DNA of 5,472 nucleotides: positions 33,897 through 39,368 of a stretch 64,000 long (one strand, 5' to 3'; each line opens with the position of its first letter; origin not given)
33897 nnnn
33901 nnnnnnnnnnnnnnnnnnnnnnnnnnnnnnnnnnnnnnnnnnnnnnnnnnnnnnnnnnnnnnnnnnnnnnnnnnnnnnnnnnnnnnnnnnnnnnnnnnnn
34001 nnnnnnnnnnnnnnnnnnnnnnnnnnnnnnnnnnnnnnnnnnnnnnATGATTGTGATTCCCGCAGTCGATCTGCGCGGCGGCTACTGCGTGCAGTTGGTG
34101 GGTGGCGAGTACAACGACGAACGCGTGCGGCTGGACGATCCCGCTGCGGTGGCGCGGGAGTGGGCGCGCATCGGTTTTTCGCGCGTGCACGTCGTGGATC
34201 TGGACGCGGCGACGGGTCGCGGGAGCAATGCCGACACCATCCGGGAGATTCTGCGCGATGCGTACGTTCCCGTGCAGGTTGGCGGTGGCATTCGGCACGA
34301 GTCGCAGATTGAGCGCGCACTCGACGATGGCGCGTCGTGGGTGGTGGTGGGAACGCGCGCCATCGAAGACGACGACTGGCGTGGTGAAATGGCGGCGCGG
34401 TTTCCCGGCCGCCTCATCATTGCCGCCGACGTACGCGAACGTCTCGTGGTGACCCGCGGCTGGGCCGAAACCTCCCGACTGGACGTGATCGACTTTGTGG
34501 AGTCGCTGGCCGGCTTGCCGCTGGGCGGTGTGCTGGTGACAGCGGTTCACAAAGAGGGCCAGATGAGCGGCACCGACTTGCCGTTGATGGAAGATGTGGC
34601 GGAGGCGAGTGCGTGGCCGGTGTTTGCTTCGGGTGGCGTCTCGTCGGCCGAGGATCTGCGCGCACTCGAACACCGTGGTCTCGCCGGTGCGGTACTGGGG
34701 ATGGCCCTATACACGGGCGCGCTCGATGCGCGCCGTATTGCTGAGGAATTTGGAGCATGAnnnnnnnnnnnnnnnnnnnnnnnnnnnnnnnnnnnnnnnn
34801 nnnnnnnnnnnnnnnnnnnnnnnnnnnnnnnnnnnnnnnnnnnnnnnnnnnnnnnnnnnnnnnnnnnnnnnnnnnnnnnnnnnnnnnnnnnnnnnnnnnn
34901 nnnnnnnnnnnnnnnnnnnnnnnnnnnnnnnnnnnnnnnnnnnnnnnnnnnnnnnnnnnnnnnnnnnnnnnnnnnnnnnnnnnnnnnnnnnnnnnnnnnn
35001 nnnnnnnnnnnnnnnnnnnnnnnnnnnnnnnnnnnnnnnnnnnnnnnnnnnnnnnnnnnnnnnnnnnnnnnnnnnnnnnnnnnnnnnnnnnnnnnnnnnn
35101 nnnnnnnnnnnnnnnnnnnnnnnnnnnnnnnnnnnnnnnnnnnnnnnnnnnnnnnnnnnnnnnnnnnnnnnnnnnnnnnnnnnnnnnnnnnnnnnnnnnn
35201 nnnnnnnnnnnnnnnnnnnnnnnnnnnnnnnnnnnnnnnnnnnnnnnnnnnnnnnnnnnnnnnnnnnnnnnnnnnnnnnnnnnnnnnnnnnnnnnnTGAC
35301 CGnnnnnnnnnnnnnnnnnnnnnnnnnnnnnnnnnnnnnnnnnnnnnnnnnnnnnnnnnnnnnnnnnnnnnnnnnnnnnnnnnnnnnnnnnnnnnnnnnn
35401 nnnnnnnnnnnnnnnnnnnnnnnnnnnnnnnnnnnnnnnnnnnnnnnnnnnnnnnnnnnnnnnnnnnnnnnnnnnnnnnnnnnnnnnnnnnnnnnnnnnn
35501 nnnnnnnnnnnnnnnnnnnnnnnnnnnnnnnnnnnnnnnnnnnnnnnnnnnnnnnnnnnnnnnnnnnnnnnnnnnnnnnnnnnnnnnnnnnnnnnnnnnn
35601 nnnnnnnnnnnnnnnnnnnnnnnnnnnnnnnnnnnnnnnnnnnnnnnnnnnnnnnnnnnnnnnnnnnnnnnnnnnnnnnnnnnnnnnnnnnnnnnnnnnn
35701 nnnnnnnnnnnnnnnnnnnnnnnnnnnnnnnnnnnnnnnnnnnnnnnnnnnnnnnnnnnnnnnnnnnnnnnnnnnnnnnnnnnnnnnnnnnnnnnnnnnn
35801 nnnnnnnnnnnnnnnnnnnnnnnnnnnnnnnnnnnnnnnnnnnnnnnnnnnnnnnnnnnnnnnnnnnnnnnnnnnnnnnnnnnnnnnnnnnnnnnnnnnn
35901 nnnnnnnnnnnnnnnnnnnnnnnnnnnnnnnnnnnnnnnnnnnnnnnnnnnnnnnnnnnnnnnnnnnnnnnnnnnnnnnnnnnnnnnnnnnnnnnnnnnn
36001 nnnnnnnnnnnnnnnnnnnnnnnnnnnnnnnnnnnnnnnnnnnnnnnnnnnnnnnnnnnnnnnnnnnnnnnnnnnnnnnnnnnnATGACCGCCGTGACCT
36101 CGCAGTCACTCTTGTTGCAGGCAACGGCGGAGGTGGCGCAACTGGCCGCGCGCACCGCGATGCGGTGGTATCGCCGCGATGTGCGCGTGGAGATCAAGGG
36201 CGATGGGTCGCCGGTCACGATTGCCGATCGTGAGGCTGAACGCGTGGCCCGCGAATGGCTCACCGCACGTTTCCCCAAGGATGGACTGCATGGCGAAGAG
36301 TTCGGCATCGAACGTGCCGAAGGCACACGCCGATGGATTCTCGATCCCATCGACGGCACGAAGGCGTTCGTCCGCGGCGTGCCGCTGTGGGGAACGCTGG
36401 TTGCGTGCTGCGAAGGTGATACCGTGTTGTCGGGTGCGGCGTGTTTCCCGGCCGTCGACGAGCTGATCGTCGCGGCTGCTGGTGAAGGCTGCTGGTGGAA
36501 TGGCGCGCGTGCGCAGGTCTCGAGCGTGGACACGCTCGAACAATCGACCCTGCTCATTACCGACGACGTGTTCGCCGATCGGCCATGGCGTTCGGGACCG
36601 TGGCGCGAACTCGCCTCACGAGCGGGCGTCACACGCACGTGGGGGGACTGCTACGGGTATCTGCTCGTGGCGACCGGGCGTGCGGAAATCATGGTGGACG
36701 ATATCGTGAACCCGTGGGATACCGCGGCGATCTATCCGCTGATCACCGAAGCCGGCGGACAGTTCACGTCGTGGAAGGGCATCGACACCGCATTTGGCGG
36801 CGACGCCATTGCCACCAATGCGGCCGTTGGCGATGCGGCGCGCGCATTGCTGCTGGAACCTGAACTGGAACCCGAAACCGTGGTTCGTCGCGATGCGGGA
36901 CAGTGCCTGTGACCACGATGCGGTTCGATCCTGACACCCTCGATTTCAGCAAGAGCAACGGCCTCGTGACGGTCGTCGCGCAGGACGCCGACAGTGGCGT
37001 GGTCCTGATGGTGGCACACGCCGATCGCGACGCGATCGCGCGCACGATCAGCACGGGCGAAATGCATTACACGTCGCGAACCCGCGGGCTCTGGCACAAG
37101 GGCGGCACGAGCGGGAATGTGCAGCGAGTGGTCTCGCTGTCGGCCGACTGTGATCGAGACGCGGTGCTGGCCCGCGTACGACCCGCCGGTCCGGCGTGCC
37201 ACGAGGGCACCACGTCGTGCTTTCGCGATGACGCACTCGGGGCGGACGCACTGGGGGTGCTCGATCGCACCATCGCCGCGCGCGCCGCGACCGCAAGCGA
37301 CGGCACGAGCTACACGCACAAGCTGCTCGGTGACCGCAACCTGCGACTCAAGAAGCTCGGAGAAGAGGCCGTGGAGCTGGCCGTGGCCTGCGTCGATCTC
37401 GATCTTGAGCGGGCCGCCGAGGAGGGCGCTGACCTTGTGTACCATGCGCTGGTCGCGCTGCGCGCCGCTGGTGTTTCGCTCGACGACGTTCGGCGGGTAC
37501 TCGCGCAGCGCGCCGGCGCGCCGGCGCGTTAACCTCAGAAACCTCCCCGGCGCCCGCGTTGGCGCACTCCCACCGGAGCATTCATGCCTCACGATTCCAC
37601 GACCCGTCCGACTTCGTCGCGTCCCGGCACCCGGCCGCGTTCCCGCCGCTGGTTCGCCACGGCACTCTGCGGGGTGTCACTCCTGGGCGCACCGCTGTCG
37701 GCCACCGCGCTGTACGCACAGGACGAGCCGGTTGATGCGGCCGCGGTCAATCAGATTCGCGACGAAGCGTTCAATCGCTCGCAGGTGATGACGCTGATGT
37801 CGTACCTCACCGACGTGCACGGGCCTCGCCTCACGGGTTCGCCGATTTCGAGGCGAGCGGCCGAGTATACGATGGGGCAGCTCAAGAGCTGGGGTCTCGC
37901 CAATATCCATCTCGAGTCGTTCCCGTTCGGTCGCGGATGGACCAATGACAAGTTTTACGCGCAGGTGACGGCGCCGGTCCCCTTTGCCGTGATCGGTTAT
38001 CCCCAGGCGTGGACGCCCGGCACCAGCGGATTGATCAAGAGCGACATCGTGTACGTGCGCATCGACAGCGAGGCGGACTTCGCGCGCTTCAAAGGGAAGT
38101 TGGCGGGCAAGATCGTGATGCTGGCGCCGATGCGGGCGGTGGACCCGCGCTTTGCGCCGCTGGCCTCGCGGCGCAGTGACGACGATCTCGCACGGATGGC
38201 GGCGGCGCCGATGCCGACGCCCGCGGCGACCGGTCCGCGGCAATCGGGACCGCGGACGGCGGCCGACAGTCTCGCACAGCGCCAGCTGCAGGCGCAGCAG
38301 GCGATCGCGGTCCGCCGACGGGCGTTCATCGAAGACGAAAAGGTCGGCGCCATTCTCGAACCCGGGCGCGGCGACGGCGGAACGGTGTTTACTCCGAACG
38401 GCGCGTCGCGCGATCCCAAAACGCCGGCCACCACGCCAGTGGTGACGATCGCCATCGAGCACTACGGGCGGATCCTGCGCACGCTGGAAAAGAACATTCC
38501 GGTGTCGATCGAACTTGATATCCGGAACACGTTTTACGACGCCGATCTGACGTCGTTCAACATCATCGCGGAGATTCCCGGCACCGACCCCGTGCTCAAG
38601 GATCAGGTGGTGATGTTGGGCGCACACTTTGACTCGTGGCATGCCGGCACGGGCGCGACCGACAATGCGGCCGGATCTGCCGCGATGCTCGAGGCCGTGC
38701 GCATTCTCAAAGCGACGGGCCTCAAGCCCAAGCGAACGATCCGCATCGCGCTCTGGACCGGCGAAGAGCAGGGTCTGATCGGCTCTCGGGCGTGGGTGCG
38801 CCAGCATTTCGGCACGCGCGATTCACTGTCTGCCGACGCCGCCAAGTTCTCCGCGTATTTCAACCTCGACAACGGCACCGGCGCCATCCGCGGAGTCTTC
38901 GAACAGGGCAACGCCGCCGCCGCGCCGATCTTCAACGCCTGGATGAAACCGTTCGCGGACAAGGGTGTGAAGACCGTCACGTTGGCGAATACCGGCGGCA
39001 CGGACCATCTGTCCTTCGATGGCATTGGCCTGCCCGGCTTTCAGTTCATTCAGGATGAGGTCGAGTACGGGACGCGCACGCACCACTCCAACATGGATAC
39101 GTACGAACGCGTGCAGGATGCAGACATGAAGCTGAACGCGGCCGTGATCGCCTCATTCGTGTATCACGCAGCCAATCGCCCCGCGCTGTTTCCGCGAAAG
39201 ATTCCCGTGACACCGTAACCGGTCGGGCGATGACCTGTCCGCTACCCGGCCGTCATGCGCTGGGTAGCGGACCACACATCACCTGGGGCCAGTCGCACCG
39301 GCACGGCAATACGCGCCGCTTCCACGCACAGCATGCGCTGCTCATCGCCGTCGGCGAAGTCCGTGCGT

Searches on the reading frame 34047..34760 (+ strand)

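Call 16: search_protein_families(library=pfam, proteins=[window:34047-34760:+], max_evalue=0.001)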
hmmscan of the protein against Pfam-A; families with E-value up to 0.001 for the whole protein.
window:34047-34760:+ (237 aa): 4 families
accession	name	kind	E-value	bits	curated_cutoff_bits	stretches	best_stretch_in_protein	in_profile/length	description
PF00977.27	His_biosynth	-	4.5e-66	223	23.6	1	3-226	2-227/228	Histidine biosynthesis protein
PF03060.21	NMO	-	4.3e-07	30.1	28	0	177-221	181-225/331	Nitronate monooxygenase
PF00290.26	Trp_syntA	-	5.2e-05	22.7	27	0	63-107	188-231/259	Tryptophan synthase alpha chain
PF01207.24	Dus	-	0.00075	19.1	20.4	0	60-106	171-218/311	Dihydrouridine synthase (Dus)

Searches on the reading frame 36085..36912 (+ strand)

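Call 16: search_protein_families(library=pfam, proteins=[window:36085-36912:+], max_evalue=0.001)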
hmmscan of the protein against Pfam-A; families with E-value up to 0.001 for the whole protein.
window:36085-36912:+ (275 aa): 1 family
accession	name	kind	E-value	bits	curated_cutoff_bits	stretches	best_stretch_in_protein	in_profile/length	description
PF00459.30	Inositol_P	-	4.9e-39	134.9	27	1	11-233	6-241/271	Inositol monophosphatase family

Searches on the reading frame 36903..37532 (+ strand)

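Call 16: search_protein_families(library=pfam, proteins=[window:36903-37532:+], max_evalue=0.001)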
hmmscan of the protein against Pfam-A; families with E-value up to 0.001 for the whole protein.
window:36903-37532:+ (209 aa): 2 families
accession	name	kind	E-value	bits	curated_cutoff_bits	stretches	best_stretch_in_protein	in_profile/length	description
PF01502.23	PRA-CH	-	3.1e-28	97.9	27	1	36-107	1-73/74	Phosphoribosyl-AMP cyclohydrolase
PF01503.22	PRA-PH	-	8.3e-18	65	21.3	1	120-203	4-85/86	Phosphoribosyl-ATP pyrophosphohydrolase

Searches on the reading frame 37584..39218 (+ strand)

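Call 16: search_protein_families(library=pfam, proteins=[window:37584-39218:+], max_evalue=0.001)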
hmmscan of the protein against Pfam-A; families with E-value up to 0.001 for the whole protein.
window:37584-39218:+ (544 aa): 2 families
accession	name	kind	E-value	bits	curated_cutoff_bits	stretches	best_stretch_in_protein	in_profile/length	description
PF04389.22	Peptidase_M28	-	1.3e-37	129.8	21.3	1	326-525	1-192/193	Peptidase family M28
PF01546.33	Peptidase_M20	-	4.9e-10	40.1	24.6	1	355-526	30-204/206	Peptidase family M20/M25/M40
